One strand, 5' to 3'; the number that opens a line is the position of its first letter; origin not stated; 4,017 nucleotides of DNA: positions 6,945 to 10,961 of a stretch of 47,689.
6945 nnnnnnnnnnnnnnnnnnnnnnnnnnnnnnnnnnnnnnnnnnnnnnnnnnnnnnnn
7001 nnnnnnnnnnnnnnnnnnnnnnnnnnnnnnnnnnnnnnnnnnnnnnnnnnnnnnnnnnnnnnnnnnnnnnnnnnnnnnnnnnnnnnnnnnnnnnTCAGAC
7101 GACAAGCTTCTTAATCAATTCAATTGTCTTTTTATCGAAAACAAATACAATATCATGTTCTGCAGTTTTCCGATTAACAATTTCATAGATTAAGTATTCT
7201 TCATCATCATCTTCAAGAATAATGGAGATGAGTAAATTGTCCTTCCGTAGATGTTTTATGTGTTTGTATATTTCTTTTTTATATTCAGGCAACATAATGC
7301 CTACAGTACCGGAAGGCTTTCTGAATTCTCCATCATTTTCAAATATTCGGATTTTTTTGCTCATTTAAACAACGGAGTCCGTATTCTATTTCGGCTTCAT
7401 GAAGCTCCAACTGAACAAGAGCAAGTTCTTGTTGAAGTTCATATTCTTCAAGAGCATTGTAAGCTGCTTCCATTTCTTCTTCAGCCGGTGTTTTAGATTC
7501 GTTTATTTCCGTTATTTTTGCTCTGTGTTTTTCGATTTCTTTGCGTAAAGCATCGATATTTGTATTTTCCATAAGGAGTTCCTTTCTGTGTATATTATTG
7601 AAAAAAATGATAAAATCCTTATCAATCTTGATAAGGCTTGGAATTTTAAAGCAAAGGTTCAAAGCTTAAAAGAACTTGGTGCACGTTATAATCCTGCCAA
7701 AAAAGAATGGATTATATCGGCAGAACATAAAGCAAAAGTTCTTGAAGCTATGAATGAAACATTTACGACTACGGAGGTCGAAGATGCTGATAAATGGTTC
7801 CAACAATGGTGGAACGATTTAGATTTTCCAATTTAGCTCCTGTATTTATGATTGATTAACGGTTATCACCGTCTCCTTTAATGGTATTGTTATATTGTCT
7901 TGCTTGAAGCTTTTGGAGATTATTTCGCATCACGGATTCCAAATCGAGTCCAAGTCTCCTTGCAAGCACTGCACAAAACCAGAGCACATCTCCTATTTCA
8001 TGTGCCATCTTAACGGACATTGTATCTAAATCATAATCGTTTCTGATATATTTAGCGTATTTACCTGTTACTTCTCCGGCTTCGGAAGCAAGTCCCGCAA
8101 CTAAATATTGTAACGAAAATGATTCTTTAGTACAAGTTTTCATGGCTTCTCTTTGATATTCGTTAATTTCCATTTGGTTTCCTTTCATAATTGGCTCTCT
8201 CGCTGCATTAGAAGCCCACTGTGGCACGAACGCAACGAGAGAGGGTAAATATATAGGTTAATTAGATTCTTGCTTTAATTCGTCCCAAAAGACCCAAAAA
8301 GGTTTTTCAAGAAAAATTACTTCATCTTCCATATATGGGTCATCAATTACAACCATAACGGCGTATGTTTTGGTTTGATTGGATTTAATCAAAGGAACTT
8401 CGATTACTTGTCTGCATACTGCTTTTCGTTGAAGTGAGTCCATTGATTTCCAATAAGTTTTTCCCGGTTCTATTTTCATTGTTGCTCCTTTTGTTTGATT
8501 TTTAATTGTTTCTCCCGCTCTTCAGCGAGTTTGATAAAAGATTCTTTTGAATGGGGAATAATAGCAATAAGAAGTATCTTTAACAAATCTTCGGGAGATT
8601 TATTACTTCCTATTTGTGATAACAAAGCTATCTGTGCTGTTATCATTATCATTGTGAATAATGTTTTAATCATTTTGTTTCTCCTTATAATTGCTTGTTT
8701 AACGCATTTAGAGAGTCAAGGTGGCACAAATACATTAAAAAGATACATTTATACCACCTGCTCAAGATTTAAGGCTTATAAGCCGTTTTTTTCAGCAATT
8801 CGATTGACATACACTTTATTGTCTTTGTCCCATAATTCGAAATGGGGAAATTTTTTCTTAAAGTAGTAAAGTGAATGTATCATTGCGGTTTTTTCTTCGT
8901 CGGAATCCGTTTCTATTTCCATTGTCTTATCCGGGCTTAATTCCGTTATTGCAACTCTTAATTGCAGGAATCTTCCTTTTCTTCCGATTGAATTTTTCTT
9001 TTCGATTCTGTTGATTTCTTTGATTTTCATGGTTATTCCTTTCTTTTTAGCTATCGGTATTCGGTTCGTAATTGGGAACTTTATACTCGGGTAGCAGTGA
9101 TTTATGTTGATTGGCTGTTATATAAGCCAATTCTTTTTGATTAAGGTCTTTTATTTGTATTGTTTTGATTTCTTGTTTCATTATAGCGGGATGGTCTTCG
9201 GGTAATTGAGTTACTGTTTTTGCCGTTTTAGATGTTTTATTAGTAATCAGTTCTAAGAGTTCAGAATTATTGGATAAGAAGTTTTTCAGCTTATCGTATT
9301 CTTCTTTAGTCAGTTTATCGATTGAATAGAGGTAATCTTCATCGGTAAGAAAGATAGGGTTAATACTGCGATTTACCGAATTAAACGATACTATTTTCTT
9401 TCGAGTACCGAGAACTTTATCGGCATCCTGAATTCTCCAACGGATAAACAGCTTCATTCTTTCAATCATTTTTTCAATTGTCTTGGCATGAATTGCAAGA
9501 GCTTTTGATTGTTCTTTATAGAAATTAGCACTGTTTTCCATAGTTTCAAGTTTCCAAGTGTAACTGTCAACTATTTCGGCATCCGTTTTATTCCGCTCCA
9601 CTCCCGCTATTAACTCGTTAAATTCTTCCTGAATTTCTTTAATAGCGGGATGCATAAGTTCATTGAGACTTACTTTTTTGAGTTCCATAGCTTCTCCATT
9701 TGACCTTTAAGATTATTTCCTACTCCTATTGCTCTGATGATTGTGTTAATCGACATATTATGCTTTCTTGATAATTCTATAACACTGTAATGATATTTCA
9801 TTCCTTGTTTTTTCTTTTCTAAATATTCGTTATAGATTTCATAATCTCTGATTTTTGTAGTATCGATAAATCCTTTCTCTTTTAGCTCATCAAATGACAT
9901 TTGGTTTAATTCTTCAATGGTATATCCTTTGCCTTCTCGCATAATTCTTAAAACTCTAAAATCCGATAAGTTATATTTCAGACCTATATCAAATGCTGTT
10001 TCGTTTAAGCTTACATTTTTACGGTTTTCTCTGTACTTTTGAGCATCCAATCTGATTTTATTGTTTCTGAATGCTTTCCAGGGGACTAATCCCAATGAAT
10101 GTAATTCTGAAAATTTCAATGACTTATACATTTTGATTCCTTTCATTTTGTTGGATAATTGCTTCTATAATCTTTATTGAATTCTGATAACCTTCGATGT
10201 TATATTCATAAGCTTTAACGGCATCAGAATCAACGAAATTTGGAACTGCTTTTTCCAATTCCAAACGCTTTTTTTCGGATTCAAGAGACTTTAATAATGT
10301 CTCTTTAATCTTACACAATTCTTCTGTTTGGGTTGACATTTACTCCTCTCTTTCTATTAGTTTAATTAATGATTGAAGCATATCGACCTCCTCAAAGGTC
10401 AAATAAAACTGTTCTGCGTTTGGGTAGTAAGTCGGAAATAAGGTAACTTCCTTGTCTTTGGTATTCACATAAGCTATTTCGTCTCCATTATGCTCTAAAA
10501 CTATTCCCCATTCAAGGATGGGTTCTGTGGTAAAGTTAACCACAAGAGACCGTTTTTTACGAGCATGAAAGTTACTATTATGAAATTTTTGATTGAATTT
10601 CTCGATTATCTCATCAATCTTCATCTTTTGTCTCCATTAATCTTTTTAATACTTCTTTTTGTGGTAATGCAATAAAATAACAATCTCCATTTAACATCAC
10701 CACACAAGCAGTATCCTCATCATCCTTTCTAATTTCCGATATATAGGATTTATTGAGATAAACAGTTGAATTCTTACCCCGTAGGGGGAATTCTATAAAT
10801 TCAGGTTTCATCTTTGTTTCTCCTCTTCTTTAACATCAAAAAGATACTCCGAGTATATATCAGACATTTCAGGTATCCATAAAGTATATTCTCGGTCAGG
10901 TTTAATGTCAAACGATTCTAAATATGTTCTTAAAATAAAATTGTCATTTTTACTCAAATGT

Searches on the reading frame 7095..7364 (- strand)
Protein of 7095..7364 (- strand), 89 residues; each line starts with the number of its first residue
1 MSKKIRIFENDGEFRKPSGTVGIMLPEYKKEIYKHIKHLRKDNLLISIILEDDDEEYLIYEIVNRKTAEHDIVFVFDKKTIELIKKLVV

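Call 67: search_protein_families(library=pfam, proteins=[window:7095-7364:-], max_evalue=0.05)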
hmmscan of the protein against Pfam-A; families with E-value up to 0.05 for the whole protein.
window:7095-7364:- (89 aa): 1 family
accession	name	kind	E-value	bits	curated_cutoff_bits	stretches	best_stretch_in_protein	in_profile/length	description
PF20380.3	DUF6675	-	0.0018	17.9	27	1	28-67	186-225/254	Family of unknown function (DUF6675)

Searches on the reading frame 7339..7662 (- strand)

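Call 67: search_protein_families(library=pfam, proteins=[window:7339-7662:-], max_evalue=0.05)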
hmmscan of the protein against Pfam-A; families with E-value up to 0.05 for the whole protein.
window:7339-7662:- (107 aa): 2 families
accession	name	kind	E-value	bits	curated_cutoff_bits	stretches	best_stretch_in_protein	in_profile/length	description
PF03114.23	BAR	-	0.0037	17.4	28.5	1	26-99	142-207/234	BAR domain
PF06419.17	COG6_N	-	0.04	14.5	27.4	1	10-81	24-94/114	Conserved oligomeric complex COG6, N-terminal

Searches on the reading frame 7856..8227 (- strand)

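Call 26: search_protein_families(library=phrogs, proteins=[window:7856-8227:-], max_evalue=0.001)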
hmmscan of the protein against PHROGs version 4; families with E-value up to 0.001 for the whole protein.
window:7856-8227:- (123 aa): 3 families
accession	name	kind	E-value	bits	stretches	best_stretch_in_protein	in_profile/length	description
phrog_229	-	other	1.3e-26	94.9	1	14-123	243-358/533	MazG-like pyrophosphatase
phrog_22758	-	other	2.1e-05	25.3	1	41-112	132-204/221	MazG-like pyrophosphatase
phrog_37613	-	other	9.6e-05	22.6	1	34-110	288-362/394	MazG-like pyrophosphatase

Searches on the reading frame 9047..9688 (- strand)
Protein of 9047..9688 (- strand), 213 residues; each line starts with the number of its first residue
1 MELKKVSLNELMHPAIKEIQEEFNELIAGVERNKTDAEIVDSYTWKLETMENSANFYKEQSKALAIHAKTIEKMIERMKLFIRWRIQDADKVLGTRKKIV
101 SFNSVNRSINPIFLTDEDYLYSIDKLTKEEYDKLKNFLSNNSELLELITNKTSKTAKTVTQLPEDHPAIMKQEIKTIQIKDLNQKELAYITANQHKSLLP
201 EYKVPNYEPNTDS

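Call 26: search_protein_families(library=phrogs, proteins=[window:9047-9688:-], max_evalue=0.001)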
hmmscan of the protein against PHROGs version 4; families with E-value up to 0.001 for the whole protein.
window:9047-9688:- (213 aa): 0 families

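Call 67: search_protein_families(library=pfam, proteins=[window:9047-9688:-], max_evalue=0.05)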
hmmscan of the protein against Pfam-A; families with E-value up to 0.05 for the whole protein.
window:9047-9688:- (213 aa): 1 family
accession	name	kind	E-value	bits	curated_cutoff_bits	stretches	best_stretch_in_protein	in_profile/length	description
PF05565.16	Sipho_Gp157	-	0.014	15.8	28.6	0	37-97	39-101/162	Siphovirus Gp157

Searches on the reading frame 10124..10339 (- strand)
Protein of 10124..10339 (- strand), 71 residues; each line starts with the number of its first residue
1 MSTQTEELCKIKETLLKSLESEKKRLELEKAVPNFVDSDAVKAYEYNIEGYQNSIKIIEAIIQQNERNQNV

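Call 67: search_protein_families(library=pfam, proteins=[window:10124-10339:-], max_evalue=0.05)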
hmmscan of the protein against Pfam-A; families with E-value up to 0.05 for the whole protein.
window:10124-10339:- (71 aa): 1 family
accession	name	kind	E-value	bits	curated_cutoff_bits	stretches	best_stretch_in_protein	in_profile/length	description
PF08598.16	Sds3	-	0.0087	16.6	25.4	1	9-56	91-137/217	Sds3-like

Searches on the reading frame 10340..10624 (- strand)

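Call 67: search_protein_families(library=pfam, proteins=[window:10340-10624:-], max_evalue=0.05)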
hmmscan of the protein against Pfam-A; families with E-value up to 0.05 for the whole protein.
window:10340-10624:- (94 aa): 1 family
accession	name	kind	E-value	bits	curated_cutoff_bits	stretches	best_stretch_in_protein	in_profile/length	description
PF04017.17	DUF366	-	0.039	13.9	29.9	1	4-59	66-117/184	Domain of unknown function (DUF366)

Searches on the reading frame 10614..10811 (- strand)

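Call 67: search_protein_families(library=pfam, proteins=[window:10614-10811:-], max_evalue=0.05)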
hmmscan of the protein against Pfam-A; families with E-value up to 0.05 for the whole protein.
window:10614-10811:- (65 aa): 2 families
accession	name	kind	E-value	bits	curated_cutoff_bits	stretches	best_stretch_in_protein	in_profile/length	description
PF06289.16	FlbD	-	0.0055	16.7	24.7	1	13-63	8-56/59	Flagellar and Swarming motility proteins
PF24591.1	Phage_YunG-like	-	0.039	14.3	27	1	23-54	4-34/99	Phage YunG-like protein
